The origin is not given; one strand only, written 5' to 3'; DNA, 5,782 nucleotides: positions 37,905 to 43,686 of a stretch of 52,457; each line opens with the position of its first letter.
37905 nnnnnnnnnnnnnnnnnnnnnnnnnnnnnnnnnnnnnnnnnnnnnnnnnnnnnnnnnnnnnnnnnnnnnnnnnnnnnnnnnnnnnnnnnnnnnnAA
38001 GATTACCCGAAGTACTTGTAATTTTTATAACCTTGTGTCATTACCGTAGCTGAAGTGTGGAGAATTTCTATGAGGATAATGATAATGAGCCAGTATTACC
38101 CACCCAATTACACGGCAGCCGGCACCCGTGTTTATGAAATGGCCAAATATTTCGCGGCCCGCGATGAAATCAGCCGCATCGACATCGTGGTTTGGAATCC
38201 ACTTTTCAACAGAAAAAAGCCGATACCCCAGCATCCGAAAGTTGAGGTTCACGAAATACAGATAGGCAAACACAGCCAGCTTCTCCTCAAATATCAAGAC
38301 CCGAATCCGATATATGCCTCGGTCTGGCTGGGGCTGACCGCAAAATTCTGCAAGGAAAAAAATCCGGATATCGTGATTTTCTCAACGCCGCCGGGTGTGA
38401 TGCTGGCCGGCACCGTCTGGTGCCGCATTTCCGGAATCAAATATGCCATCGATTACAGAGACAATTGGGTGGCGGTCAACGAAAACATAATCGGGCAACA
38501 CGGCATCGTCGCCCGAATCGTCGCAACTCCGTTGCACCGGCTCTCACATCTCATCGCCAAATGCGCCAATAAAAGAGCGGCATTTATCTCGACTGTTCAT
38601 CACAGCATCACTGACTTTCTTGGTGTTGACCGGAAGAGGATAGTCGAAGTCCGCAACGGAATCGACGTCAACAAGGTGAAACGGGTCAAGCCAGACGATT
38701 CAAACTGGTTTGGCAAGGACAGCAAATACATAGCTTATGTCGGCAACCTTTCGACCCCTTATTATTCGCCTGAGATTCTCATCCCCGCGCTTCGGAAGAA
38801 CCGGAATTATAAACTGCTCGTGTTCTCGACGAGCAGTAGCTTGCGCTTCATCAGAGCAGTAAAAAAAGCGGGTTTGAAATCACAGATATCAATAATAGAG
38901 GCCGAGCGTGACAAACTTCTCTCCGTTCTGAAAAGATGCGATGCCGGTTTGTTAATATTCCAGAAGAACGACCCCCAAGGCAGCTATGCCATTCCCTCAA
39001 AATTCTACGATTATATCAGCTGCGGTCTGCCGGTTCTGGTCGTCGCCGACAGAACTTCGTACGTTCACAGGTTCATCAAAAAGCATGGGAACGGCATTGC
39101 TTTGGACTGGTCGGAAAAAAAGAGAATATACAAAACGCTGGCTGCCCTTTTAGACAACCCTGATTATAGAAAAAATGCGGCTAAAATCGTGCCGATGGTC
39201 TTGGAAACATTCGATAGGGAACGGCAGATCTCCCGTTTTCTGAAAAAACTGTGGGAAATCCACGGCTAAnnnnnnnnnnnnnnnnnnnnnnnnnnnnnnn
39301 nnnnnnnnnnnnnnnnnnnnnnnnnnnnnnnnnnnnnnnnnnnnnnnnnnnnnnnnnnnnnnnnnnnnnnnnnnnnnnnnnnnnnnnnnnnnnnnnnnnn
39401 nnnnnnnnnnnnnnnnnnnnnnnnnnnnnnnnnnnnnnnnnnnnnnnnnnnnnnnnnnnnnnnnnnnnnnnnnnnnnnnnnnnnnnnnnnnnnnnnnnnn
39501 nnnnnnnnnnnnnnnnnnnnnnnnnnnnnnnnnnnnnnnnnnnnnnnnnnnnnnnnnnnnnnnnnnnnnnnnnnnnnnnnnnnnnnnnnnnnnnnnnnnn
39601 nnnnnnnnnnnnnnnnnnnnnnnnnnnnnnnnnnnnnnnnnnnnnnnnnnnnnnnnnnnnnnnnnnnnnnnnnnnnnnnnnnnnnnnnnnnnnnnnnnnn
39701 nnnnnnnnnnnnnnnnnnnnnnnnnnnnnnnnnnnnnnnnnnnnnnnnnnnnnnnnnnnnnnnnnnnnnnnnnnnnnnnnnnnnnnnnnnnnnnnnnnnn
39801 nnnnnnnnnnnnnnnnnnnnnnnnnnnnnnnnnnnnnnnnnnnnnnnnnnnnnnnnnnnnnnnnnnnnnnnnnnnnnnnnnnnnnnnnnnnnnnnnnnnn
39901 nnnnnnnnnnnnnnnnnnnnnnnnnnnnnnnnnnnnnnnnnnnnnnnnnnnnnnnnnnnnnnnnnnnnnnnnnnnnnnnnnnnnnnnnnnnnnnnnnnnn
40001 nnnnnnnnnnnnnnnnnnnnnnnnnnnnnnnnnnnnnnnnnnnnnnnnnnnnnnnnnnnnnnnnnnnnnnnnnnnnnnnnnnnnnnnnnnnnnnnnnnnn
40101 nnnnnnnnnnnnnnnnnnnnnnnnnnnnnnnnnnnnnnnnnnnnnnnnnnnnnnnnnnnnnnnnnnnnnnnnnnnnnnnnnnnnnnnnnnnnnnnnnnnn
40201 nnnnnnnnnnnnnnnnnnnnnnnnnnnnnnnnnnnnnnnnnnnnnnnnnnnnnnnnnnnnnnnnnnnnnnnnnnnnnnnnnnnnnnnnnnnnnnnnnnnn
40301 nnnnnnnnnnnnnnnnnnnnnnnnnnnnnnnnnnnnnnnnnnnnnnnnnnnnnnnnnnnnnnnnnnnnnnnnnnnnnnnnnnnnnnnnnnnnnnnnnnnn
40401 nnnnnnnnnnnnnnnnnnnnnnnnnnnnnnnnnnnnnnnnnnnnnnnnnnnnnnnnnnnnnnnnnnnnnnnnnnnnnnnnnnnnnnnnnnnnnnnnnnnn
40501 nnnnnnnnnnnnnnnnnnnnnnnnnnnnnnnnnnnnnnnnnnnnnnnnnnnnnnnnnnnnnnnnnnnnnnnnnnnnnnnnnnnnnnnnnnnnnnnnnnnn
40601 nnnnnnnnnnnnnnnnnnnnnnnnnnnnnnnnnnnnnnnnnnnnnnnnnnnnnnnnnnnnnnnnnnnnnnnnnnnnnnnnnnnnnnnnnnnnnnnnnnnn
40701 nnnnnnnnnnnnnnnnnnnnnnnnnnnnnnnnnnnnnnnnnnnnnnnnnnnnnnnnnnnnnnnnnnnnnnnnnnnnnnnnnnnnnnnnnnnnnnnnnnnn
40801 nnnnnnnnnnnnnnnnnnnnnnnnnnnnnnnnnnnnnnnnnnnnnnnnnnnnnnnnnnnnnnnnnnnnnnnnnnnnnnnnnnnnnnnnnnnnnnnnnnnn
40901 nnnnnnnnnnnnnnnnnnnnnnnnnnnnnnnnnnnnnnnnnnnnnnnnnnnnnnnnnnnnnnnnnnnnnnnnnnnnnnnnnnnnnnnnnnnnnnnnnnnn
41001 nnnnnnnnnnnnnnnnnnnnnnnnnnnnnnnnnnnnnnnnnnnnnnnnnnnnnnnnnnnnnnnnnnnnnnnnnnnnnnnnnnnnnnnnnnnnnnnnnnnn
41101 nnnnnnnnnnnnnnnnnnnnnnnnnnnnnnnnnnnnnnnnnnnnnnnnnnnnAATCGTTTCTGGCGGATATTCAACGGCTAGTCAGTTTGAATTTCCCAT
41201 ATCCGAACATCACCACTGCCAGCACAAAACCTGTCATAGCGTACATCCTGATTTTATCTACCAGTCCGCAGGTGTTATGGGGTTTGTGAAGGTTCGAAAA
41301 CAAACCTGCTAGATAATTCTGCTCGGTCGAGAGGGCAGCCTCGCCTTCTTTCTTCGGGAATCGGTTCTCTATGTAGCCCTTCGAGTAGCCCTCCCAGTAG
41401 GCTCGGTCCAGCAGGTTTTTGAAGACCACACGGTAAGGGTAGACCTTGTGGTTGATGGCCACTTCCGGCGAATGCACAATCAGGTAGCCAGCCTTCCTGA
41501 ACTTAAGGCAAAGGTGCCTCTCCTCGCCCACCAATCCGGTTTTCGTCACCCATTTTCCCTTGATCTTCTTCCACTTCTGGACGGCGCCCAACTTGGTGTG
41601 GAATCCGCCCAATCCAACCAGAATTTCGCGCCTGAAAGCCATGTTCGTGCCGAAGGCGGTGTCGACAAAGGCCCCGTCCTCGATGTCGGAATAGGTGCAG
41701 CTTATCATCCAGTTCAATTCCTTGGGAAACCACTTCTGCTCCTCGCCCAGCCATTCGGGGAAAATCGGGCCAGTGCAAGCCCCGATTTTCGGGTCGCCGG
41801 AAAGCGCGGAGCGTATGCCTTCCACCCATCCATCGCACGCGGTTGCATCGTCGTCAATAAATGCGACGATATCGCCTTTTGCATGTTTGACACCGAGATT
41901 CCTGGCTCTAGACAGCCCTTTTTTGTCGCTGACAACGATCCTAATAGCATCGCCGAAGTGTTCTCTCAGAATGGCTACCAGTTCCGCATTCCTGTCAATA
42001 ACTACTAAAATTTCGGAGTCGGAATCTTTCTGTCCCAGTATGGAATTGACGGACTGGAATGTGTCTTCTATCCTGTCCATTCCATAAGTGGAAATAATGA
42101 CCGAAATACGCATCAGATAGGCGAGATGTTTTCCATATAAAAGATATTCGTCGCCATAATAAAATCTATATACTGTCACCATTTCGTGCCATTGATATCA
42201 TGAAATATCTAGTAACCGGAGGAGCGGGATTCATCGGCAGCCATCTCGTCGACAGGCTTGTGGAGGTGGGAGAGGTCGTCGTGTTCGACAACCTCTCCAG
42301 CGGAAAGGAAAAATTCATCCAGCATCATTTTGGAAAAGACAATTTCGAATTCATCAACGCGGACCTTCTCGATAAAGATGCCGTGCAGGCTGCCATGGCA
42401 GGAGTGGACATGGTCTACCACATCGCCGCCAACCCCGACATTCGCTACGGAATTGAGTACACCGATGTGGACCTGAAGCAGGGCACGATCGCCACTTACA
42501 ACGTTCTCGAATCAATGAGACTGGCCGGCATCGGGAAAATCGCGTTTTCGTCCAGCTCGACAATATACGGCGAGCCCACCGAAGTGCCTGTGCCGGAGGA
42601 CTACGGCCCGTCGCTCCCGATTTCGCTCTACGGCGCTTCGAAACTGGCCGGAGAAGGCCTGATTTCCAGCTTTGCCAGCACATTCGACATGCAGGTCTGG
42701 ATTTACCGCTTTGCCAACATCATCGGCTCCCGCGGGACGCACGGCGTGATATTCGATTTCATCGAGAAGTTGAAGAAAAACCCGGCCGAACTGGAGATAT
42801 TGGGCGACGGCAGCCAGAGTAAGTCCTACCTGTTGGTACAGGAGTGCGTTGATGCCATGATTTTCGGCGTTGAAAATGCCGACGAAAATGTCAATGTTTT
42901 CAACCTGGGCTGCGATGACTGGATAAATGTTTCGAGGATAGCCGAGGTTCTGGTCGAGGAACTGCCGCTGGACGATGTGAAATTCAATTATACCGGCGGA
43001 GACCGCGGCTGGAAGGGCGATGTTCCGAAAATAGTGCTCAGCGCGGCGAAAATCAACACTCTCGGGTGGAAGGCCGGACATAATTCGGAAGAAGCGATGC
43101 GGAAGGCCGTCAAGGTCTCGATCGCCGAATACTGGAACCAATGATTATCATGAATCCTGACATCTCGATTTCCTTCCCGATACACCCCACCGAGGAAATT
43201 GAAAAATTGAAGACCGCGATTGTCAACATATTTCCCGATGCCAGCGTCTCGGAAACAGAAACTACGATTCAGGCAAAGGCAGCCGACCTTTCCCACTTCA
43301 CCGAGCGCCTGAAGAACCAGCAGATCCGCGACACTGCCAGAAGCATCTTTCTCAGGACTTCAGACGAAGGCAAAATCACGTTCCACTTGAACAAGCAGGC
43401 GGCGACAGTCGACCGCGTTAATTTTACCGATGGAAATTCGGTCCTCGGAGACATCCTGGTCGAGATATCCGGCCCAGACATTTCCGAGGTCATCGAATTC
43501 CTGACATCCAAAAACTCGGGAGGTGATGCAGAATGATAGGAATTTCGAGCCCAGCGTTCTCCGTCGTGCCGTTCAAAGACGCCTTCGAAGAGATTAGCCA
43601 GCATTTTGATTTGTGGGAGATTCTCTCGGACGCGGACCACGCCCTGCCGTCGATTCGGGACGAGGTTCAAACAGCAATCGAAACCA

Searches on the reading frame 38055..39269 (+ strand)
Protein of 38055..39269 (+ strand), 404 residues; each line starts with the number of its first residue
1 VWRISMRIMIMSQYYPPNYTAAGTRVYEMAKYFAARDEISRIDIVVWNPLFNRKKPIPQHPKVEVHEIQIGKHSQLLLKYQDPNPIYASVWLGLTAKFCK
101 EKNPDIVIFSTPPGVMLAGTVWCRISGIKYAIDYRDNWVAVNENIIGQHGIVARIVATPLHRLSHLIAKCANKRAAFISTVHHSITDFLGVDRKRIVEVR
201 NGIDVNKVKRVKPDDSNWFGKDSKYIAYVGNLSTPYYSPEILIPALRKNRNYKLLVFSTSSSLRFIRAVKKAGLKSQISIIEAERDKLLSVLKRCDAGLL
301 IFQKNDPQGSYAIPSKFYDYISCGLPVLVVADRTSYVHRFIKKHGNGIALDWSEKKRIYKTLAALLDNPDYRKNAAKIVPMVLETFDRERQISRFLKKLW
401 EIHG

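Call 91: search_protein_families(library=pfam, proteins=[window:38055-39269:+], max_evalue=0.000001)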
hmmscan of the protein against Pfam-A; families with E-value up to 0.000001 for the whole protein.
window:38055-39269:+ (404 aa): 1 family
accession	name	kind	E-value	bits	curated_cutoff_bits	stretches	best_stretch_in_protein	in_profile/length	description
PF00534.26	Glycos_transf_1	-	2e-07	31.2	26.4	1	220-377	12-167/172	Glycosyl transferases group 1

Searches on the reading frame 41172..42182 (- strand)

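Call 92: search_protein_families(library=pfam, proteins=[window:41172-42182:-], max_evalue=0.000001)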
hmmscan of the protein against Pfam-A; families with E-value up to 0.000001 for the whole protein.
window:41172-42182:- (336 aa): 2 families
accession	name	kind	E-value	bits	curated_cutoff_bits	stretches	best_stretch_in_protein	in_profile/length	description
PF00535.33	Glycos_transf_2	-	1.2e-20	74.5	23.3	1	27-188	1-164/168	Glycosyl transferase family 2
PF13641.12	Glyco_tranf_2_3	-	3.2e-08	34.3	27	1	26-245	3-211/230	Glycosyltransferase like family 2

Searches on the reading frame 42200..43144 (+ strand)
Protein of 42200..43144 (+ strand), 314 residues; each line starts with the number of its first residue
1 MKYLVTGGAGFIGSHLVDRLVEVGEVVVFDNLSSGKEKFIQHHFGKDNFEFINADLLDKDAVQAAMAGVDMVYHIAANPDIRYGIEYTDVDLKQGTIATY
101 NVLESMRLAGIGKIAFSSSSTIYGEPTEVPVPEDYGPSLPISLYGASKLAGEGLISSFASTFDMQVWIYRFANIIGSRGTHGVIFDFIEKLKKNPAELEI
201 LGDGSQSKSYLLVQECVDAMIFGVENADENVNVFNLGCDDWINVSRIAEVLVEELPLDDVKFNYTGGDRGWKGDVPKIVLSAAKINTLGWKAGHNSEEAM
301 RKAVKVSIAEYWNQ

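Call 92: search_protein_families(library=pfam, proteins=[window:42200-43144:+], max_evalue=0.000001)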
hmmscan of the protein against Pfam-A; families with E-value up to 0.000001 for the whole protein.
window:42200-43144:+ (314 aa): 7 families
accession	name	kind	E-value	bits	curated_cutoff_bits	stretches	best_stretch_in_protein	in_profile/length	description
PF01370.27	Epimerase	-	1.2e-45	156.3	20.9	1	4-237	2-240/240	NAD dependent epimerase/dehydratase family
PF16363.11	GDP_Man_Dehyd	-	1.6e-37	130.1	27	1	4-255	1-266/332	GDP-mannose 4,6 dehydratase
PF01073.25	3Beta_HSD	-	1.3e-17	64.2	22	1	4-230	1-235/280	3-beta hydroxysteroid dehydrogenase/isomerase family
PF02719.21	Polysacc_synt_2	-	2.1e-15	57.1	20.2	1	4-266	2-262/293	Polysaccharide biosynthesis protein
PF04321.23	RmlD_sub_bind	-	7.5e-11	42.1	27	1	1-255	1-231/287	RmlD substrate binding domain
PF13460.12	NAD_binding_10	-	1.1e-10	42.2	27.2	1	7-126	1-105/184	NAD(P)H-binding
PF07993.18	NAD_binding_4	-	5.2e-09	36.1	20.1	0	5-183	1-215/258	Male sterility protein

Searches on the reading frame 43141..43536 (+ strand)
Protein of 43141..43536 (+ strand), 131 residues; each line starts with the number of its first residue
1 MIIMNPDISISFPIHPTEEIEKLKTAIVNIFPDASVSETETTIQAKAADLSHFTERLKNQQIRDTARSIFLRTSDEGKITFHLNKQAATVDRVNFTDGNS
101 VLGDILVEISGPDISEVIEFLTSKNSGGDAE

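Call 92: search_protein_families(library=pfam, proteins=[window:43141-43536:+], max_evalue=0.000001)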
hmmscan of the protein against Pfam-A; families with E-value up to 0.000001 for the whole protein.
window:43141-43536:+ (131 aa): 1 family
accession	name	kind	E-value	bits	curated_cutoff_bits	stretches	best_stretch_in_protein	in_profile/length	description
PF01877.22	RNA_binding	-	1.3e-13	51.7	26.9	1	8-101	2-113/120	RNA binding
